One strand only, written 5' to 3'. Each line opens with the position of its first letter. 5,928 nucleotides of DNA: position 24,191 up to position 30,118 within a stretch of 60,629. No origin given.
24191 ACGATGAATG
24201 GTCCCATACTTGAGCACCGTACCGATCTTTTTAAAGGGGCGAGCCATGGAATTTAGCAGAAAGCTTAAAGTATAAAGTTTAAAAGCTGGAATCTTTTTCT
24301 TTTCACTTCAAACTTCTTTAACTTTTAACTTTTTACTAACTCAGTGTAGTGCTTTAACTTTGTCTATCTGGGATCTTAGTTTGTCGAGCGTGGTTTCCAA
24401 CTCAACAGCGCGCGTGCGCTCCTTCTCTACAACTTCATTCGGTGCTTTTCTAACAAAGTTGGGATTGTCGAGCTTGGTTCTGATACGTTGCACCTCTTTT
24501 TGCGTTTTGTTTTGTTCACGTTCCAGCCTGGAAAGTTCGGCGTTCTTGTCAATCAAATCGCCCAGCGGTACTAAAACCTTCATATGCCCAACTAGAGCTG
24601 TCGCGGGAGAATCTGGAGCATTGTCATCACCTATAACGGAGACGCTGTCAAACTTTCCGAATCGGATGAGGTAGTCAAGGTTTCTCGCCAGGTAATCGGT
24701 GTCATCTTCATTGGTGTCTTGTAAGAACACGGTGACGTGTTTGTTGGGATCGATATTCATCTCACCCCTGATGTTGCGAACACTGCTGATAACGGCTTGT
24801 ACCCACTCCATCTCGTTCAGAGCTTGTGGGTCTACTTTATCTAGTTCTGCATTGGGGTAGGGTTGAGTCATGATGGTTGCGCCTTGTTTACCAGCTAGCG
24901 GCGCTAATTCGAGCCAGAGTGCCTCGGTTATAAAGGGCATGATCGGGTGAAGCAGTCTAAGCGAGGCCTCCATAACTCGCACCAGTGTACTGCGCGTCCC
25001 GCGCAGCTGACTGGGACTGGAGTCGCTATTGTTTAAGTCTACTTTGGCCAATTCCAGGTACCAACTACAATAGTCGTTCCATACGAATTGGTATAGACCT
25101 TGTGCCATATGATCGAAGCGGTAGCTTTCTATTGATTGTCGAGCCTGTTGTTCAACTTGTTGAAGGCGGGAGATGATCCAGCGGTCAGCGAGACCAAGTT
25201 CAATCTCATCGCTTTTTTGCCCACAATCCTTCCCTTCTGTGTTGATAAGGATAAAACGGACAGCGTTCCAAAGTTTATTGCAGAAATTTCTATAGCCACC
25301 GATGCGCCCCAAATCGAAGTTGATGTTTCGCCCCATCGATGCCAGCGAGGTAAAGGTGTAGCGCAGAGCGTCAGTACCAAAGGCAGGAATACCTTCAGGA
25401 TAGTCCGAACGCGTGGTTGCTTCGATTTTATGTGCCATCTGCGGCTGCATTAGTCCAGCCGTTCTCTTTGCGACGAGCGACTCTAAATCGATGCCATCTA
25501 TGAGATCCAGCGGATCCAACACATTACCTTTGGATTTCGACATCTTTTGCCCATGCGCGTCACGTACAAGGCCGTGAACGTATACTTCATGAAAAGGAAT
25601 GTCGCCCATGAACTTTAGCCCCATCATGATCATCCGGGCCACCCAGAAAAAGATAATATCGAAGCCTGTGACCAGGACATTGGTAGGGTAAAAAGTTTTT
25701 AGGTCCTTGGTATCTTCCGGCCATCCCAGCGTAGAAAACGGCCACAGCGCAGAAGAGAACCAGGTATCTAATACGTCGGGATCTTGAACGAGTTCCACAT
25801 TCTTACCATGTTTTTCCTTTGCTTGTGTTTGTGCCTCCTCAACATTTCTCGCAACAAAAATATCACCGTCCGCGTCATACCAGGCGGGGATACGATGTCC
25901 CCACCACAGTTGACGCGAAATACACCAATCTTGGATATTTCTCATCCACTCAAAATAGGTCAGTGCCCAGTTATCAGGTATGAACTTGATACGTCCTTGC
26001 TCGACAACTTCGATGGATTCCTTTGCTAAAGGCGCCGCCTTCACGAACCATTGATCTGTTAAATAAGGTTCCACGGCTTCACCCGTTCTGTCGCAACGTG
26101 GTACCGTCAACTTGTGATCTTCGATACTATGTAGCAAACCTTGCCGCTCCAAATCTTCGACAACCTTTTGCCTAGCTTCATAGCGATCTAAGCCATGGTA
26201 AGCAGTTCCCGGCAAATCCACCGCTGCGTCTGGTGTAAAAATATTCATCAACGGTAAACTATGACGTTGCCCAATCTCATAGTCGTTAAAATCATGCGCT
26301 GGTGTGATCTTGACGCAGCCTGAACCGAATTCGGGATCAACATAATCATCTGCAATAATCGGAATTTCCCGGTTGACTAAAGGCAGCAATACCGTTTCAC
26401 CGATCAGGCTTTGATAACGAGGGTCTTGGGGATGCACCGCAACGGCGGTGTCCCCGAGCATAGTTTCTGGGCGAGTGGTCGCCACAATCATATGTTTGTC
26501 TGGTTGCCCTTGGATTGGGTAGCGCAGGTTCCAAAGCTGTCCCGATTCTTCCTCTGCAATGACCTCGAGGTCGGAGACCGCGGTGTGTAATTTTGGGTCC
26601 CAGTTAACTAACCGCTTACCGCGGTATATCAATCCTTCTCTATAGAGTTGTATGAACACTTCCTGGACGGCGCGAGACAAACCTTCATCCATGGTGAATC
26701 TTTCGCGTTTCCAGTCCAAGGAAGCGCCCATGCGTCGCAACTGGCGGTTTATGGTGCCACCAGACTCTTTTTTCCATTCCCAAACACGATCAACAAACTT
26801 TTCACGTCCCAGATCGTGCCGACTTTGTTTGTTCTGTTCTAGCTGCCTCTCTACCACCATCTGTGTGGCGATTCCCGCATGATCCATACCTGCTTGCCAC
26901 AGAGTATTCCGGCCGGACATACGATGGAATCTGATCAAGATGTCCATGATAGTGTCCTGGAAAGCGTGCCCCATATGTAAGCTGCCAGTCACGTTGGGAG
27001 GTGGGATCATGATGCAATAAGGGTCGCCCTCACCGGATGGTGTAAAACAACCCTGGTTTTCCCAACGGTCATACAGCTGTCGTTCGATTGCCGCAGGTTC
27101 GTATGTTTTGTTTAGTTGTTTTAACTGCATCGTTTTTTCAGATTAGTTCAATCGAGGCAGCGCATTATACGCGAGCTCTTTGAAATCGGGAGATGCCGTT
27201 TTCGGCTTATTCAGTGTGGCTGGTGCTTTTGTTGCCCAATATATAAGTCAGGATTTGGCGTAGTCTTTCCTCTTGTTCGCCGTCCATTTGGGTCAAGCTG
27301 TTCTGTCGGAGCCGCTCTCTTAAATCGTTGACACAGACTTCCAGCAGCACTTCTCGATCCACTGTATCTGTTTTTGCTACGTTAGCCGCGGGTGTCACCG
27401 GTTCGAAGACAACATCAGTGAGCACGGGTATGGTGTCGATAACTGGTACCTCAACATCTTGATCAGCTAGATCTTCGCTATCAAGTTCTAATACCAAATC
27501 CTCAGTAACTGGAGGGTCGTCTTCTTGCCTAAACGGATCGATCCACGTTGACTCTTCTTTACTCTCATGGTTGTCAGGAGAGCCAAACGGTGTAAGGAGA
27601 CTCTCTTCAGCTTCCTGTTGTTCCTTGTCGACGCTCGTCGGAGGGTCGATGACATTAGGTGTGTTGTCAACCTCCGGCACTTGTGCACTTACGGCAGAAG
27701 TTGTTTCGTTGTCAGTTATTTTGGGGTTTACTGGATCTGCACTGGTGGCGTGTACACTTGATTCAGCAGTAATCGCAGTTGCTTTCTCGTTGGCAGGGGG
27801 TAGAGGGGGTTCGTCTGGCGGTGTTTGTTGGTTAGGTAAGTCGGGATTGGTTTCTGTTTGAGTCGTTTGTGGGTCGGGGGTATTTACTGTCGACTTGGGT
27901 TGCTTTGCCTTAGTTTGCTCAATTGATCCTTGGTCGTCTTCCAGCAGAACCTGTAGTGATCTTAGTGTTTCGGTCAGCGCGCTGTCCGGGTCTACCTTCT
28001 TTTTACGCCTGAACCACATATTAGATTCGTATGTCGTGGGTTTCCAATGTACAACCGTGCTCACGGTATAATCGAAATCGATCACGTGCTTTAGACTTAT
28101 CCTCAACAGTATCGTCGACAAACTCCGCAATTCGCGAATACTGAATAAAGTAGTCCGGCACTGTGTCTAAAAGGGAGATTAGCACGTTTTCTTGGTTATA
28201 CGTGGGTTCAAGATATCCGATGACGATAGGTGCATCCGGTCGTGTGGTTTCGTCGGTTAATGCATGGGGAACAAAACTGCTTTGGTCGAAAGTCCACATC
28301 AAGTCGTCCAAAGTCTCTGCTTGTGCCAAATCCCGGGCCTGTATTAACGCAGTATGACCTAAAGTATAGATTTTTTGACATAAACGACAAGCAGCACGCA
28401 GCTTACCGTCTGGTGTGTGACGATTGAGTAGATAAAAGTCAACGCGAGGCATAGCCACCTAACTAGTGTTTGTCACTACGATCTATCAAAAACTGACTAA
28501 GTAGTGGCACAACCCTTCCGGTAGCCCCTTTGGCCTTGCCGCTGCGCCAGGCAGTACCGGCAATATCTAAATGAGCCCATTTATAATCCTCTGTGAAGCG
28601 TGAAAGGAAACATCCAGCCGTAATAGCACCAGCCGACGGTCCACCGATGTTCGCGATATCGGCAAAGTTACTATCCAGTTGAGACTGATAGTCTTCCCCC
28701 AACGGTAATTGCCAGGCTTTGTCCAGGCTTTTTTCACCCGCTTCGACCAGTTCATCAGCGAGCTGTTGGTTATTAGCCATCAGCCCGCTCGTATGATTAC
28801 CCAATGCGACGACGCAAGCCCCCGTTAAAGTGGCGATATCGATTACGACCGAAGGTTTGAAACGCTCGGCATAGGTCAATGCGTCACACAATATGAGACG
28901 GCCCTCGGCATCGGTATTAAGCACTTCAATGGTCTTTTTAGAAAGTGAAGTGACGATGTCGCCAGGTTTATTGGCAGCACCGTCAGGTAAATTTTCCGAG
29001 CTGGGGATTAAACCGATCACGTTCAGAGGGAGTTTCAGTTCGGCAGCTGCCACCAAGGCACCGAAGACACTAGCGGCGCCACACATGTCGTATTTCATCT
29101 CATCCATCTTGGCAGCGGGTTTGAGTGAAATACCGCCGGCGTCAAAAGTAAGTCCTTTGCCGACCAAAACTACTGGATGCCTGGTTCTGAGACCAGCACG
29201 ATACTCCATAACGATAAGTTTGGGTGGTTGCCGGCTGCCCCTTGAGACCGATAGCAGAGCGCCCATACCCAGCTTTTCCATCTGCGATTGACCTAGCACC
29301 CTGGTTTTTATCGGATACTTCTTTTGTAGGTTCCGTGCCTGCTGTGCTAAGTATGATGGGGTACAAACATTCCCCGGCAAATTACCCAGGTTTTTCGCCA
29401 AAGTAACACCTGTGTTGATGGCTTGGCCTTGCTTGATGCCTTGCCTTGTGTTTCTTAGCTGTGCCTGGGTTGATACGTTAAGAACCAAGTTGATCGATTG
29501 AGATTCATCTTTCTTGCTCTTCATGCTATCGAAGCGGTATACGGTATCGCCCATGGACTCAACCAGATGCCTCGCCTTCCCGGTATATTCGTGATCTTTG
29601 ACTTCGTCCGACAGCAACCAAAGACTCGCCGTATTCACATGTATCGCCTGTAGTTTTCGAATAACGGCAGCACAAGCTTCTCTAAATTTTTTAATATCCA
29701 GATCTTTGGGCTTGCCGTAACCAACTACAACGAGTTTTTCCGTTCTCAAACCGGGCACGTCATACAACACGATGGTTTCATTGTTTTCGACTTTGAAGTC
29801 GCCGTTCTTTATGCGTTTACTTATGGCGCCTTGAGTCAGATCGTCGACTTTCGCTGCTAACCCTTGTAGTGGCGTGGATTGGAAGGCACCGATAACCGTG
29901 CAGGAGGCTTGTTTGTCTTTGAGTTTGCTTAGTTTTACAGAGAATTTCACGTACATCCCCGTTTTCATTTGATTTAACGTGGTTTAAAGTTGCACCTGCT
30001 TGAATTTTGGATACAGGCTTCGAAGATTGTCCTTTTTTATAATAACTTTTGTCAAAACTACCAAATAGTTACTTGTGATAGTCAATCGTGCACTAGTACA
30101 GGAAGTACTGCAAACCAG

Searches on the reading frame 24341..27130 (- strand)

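Call 48: search_protein_families(library=ncbifam, proteins=[window:24341-27130:-], max_evalue=1e-10)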
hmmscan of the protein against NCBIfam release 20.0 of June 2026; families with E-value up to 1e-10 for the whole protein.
window:24341-27130:- (929 aa): 15 families
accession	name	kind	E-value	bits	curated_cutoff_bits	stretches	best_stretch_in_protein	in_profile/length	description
NF004349.1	PRK05729.1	equivalog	0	1310.2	704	1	8-921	2-859/860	valine--tRNA ligase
TIGR00422.1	valS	equivalog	0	1183.8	612.1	1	7-906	2-860/863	valine--tRNA ligase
NF011492.0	PRK14900.1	equivalog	0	1155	1783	1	5-923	8-891/1044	valine--tRNA ligase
NF009687.0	PRK13208.1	equivalog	3.1e-172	574.7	738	2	4-545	4-550/801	valine--tRNA ligase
TIGR00392.1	ileS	equivalog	4.1e-113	379.2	621.4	2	255-794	310-839/861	isoleucine--tRNA ligase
NF000540.1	alt_ValS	exception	1.3e-96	324.4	900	2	14-546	8-591/827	valine--tRNA ligase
NF008957.0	PRK12300.1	subfamily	6.6e-64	216.3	677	2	11-235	5-239/946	leucine--tRNA ligase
TIGR00395.1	leuS_arch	equivalog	3.1e-56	191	648.5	2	14-235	2-233/938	leucine--tRNA ligase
NF000258.1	MupB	exception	3.4e-53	180.8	1900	3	446-552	505-610/1033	mupirocin-resistant isoleucine--tRNA ligase MupB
NF040702.1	ileS_w_GNAT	exception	5.8e-53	179.8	1999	2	250-548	486-801/1100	isoleucine--tRNA ligase, N-acetyltransferase domain-containing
TIGR00396.1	leuS_bact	equivalog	9.4e-44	149.7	548.4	1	10-200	1-175/843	leucine--tRNA ligase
NF000257.1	MupA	exception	2.4e-39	134.8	1900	1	258-552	294-608/1024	mupirocin-resistant isoleucine--tRNA ligase MupA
TIGR00398.1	metG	equivalog_domain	6.4e-23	81.3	336.35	0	335-551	158-349/530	methionine--tRNA ligase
NF008900.0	PRK12267.1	equivalog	2.8e-20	72.4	598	0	453-550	224-320/648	methionine--tRNA ligase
NF001100.0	PRK00133.1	equivalog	3.9e-15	55.4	587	0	45-180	14-131/676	methionine--tRNA ligase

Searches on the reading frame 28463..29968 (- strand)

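Call 48: search_protein_families(library=ncbifam, proteins=[window:28463-29968:-], max_evalue=1e-10)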
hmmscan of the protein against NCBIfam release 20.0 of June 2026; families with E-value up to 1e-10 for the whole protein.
window:28463-29968:- (501 aa): 13 families
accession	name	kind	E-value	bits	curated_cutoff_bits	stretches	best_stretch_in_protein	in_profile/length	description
NF002074.0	PRK00913.1-4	equivalog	1.1e-216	720.4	415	1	8-499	2-495/496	leucyl aminopeptidase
NF002072.0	PRK00913.1-1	equivalog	2.4e-184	613.6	826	1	8-499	2-497/502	leucyl aminopeptidase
NF002077.0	PRK00913.2-4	equivalog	1.9e-142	475.8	471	1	7-497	3-498/501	leucyl aminopeptidase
NF002083.0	PRK00913.3-5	equivalog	4.8e-142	474.3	468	1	8-494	2-487/492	leucyl aminopeptidase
NF002073.0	PRK00913.1-2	equivalog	9.9e-138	460.1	432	1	17-485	16-489/505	leucyl aminopeptidase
NF002082.0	PRK00913.3-4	equivalog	3.5e-133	445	552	1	11-494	5-500/504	leucyl aminopeptidase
NF002075.0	PRK00913.2-2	equivalog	3.8e-126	421.9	468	1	17-496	16-498/502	leucyl aminopeptidase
NF002076.0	PRK00913.2-3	equivalog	2.4e-124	416.1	491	1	9-496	3-492/494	leucyl aminopeptidase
NF002081.0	PRK00913.3-3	equivalog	5.1e-102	342.2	485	1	51-497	36-481/485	leucyl aminopeptidase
NF002078.0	PRK00913.2-5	equivalog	4.6e-90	302.5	622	1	18-476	13-472/500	leucyl aminopeptidase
NF002080.0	PRK00913.3-2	equivalog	1.2e-82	278.2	475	1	85-481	41-431/447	leucyl aminopeptidase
NF003450.0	PRK05015.1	equivalog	3.2e-71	240.3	437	1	188-495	107-426/429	aminopeptidase PepB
NF002079.0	PRK00913.3-1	equivalog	1.6e-68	231.5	1013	1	84-474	59-465/496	leucyl aminopeptidase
